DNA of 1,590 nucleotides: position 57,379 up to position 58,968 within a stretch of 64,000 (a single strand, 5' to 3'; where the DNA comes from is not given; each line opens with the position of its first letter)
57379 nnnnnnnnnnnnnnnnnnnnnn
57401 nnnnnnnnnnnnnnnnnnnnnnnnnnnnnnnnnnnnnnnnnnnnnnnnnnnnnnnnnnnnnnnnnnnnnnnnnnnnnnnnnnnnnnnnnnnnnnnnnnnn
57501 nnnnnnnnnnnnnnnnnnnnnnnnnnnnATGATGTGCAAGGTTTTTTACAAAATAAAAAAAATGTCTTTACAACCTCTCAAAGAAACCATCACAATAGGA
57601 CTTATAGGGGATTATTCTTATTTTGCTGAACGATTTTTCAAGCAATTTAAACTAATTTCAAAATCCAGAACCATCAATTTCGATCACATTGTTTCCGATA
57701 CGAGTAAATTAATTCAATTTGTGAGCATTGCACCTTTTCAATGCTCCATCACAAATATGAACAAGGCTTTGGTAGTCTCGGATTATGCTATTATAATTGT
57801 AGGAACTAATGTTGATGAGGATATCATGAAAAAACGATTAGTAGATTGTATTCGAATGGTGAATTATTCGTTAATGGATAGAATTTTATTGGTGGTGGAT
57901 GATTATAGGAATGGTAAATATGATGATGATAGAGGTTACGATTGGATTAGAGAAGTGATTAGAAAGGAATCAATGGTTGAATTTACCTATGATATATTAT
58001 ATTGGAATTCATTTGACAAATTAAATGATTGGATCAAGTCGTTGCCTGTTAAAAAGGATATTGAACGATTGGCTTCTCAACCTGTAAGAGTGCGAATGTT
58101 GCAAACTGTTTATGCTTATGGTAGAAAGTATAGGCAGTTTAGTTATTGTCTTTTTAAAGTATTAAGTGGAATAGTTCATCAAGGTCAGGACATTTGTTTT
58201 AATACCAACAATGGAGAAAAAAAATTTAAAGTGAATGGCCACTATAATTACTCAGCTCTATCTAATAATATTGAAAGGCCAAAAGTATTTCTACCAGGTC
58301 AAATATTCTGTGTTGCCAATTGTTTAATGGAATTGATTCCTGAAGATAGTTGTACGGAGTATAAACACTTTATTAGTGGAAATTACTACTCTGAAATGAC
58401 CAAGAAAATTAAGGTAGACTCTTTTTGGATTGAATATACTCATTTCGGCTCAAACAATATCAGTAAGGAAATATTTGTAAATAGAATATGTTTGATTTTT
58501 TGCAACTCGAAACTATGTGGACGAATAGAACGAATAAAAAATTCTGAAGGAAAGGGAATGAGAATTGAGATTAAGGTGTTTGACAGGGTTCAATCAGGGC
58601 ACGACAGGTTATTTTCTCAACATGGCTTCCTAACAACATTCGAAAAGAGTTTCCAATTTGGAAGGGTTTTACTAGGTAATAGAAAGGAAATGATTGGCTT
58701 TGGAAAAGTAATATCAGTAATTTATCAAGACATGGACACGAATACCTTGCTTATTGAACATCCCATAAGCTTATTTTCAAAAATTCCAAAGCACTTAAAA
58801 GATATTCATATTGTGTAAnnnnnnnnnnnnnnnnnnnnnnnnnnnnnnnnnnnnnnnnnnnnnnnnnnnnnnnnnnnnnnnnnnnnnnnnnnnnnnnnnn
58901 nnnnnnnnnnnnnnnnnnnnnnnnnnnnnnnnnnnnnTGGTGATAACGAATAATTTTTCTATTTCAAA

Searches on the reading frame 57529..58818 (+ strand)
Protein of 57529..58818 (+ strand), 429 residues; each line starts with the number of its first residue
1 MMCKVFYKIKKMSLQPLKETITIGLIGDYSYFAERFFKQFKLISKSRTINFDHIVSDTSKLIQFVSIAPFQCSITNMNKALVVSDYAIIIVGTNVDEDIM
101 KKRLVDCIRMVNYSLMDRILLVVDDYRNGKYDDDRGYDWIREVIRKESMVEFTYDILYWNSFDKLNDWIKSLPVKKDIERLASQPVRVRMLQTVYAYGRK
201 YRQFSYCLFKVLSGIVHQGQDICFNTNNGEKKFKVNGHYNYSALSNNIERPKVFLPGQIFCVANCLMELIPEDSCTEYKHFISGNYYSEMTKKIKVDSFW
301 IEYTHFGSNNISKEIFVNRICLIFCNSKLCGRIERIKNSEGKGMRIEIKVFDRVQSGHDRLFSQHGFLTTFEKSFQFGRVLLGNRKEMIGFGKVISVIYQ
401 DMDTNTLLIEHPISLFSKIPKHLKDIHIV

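Call 14: find_encoding_contigs(protein=window:57529-58818:+, flank=5000, max_places=5)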
Protein window:57529-58818:+ (429 aa): no gene with exactly this product is on record in the collection.

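Call 15: search_protein_families(library=pfam, proteins=[window:57529-58815:+], max_evalue=0.01)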
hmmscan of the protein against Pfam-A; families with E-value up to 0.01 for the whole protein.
window:57529-58815:+ (429 aa): 0 families
